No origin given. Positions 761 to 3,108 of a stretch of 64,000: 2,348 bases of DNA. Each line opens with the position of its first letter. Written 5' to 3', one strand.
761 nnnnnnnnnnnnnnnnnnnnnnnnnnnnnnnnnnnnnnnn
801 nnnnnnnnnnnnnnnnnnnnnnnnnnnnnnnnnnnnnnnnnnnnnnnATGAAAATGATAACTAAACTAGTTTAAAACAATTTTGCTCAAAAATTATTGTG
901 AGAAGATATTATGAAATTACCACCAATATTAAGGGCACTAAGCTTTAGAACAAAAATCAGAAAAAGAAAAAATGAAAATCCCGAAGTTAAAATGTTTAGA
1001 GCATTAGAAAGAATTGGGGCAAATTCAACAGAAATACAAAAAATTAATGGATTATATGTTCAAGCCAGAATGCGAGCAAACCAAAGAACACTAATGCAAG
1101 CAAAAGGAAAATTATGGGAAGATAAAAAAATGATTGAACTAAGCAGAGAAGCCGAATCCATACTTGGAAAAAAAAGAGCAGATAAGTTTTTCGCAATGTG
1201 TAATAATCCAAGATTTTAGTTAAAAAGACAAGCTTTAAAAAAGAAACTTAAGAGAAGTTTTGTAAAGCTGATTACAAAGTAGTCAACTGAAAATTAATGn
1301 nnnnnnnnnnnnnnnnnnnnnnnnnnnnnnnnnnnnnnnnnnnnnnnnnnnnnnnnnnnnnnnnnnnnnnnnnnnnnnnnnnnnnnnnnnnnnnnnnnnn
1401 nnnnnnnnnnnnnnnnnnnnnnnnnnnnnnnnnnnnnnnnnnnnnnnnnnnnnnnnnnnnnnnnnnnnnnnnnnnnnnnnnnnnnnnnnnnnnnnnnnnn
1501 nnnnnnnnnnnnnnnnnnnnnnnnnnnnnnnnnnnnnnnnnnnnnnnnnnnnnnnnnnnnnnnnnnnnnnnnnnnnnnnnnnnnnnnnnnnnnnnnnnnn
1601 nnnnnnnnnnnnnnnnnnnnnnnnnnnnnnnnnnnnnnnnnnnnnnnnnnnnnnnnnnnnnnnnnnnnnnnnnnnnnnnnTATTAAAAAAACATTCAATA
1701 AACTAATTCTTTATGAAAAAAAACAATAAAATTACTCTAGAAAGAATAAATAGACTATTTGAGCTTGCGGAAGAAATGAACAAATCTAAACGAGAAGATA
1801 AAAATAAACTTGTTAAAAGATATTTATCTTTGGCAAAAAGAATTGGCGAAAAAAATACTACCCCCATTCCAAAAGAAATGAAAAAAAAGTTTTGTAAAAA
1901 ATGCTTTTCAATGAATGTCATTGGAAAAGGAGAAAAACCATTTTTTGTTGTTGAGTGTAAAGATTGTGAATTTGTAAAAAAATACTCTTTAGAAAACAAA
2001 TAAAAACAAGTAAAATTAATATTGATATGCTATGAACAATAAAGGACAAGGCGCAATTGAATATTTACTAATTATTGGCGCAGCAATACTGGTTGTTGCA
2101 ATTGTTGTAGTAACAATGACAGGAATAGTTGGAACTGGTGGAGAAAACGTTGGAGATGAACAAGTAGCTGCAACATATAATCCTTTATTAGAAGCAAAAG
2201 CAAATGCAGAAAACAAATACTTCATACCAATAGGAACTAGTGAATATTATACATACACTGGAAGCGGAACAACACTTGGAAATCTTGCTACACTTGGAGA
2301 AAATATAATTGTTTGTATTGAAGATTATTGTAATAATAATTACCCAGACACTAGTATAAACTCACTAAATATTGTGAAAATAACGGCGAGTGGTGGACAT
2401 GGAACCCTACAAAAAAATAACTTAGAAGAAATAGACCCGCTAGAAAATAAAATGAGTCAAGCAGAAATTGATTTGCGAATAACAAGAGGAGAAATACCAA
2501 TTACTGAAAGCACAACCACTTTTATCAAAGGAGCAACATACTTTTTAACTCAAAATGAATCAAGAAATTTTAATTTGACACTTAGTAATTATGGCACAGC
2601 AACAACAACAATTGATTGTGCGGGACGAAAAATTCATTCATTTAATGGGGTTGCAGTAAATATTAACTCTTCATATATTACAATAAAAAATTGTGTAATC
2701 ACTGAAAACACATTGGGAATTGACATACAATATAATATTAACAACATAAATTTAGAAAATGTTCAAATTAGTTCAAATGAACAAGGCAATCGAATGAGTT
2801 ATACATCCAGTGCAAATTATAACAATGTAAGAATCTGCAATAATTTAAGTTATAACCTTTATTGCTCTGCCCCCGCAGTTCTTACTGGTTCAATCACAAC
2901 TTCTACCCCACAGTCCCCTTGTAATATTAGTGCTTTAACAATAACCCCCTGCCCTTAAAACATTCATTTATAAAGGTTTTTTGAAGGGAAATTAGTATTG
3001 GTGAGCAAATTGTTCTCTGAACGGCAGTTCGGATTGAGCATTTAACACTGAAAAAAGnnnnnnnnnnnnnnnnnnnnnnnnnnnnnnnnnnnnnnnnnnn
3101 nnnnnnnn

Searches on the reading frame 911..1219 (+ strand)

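Call 8: search_protein_families(library=pfam, max_evalue=0.1, proteins=[window:911-1219:+])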
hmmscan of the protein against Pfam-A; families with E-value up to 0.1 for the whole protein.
window:911-1219:+ (102 aa): 1 family
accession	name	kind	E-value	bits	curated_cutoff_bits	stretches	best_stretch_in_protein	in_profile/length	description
PF21983.2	NikA-like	-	0.041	14.5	27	1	7-44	34-70/72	Mobilization protein NikA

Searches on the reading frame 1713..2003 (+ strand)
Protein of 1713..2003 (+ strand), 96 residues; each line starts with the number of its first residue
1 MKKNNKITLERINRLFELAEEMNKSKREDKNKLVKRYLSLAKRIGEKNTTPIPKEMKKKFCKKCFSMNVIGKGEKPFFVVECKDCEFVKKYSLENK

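Call 8: search_protein_families(library=pfam, max_evalue=0.1, proteins=[window:1713-2003:+])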
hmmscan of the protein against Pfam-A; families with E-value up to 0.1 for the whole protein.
window:1713-2003:+ (96 aa): 2 families
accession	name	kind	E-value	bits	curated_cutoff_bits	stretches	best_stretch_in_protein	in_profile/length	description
PF04032.22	Rpr2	-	2.1e-09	37.9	29.3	1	11-72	1-59/90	RNAse P Rpr2/Rpp21/SNM1 subunit domain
PF21369.3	STL11_N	-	0.014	15.9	27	1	5-42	71-108/117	STL11, N-terminal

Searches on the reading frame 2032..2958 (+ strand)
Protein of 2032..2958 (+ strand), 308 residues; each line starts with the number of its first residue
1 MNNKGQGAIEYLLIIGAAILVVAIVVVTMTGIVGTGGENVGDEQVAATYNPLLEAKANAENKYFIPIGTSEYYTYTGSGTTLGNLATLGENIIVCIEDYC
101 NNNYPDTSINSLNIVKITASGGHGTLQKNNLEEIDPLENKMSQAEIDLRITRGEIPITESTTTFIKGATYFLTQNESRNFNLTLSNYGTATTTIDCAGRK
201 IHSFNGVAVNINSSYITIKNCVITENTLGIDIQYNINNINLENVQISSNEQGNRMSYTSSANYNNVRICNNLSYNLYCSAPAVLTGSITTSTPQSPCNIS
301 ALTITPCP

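Call 7: search_protein_families(library=pfam, proteins=[window:2032-2958:+])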
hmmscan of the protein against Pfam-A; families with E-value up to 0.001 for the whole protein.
window:2032-2958:+ (308 aa): 1 family
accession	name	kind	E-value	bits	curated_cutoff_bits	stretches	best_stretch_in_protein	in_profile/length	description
PF04021.17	Class_IIIsignal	-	1.6e-07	31.5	23.7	1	3-29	1-27/27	Class III signal peptide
